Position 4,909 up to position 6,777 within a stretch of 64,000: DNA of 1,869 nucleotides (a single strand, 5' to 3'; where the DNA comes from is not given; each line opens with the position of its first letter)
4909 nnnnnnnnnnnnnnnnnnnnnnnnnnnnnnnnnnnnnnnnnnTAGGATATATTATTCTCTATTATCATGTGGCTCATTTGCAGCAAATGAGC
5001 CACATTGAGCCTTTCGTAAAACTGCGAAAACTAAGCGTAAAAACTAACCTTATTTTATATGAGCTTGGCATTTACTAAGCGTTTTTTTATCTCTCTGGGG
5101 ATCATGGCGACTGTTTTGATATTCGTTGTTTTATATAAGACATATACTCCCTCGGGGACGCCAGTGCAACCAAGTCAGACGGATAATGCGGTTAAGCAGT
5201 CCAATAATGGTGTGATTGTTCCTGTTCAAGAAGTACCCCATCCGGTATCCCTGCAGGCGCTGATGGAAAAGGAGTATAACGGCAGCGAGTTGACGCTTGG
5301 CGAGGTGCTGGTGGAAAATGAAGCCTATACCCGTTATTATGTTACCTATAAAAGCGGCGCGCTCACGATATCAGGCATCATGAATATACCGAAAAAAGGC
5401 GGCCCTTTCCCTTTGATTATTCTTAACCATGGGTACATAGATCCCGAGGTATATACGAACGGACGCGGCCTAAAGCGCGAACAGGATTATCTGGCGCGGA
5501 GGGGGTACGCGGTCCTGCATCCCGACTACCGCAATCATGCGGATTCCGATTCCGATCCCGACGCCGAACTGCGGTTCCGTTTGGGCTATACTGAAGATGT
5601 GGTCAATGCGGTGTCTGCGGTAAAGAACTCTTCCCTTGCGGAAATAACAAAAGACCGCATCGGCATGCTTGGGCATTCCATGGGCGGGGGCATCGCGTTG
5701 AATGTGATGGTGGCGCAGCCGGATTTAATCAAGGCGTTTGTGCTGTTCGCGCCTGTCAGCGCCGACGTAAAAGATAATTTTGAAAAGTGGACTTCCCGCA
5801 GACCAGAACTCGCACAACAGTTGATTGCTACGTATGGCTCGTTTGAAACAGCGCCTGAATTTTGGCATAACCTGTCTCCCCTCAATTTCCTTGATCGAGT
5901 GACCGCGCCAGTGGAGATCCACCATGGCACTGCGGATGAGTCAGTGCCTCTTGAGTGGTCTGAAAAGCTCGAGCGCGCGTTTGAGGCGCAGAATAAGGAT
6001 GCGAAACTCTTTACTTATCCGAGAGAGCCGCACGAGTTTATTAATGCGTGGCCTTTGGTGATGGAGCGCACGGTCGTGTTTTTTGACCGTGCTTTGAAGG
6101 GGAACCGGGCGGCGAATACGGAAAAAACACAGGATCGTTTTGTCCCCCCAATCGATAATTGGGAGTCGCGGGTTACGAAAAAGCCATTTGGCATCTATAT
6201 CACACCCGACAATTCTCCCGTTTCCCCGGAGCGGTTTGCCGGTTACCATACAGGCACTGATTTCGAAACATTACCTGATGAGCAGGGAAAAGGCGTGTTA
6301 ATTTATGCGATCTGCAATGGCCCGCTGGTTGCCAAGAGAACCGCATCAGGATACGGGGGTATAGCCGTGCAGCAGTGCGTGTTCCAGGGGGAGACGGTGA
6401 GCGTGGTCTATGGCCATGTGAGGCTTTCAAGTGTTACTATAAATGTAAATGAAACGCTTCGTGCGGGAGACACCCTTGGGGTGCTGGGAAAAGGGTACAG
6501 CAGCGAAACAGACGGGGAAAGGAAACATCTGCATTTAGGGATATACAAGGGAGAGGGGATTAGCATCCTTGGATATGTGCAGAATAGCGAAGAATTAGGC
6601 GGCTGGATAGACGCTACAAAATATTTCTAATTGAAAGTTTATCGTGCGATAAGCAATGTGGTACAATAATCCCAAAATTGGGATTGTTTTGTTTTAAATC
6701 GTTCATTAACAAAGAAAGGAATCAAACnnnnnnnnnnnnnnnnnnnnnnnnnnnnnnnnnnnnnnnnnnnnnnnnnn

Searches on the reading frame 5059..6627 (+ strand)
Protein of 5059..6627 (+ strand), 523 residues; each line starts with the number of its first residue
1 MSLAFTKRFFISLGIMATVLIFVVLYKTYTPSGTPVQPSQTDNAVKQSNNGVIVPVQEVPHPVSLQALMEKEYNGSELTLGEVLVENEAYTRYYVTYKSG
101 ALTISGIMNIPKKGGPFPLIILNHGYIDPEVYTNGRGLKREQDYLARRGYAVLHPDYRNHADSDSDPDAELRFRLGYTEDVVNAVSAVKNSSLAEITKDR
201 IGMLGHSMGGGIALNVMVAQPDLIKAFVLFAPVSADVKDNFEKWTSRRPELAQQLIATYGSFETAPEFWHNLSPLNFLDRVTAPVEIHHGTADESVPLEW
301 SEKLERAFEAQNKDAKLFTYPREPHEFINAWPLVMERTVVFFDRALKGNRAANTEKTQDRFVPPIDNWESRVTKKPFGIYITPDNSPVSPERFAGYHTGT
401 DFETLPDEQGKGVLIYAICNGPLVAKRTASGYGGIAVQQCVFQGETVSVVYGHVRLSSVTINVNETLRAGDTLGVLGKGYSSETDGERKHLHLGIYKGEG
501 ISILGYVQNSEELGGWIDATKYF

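Call 10: search_protein_families(library=pfam, proteins=[window:5059-6627:+], max_evalue=0.001)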
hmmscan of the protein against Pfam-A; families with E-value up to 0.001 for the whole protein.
window:5059-6627:+ (523 aa): 12 families
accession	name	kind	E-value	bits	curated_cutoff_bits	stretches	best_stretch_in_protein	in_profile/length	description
PF00326.27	Peptidase_S9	-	1.3e-16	61.2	22.6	1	140-347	5-211/213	Prolyl oligopeptidase family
PF12146.15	Hydrolase_4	-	8.2e-16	58.5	27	1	142-243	24-121/239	Serine aminopeptidase, S33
PF01738.24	DLH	-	3.1e-15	56.8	21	1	142-330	34-191/217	Dienelactone hydrolase family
PF00561.26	Abhydrolase_1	-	1.2e-13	51.8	25.8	1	118-257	1-129/245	alpha/beta hydrolase fold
PF20434.5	BD-FAE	-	1.7e-11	44.5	26.8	1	112-307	8-214/215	BD-FAE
PF02129.25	Peptidase_S15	-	8.7e-11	42.4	23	1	110-239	11-136/262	X-Pro dipeptidyl-peptidase (S15 family)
PF12697.13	Abhydrolase_6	-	2.4e-10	41.9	26.3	1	144-332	22-169/217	Alpha/beta hydrolase family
PF07859.19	Abhydrolase_3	-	2.9e-08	34.2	25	1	179-328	50-209/210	alpha/beta hydrolase fold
PF01551.29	Peptidase_M23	-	1.2e-07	32.3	28.7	1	396-498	2-90/96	Peptidase family M23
PF05448.18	AXE1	-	6.3e-06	25.6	21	1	93-238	57-214/321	Acetyl xylan esterase (AXE1)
PF12740.14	PETase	-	2.6e-05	24.2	28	1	145-236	77-161/263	PET hydrolase-like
PF02230.22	Abhydrolase_2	-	0.00057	20.2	23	0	190-230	96-136/217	Phospholipase/Carboxylesterase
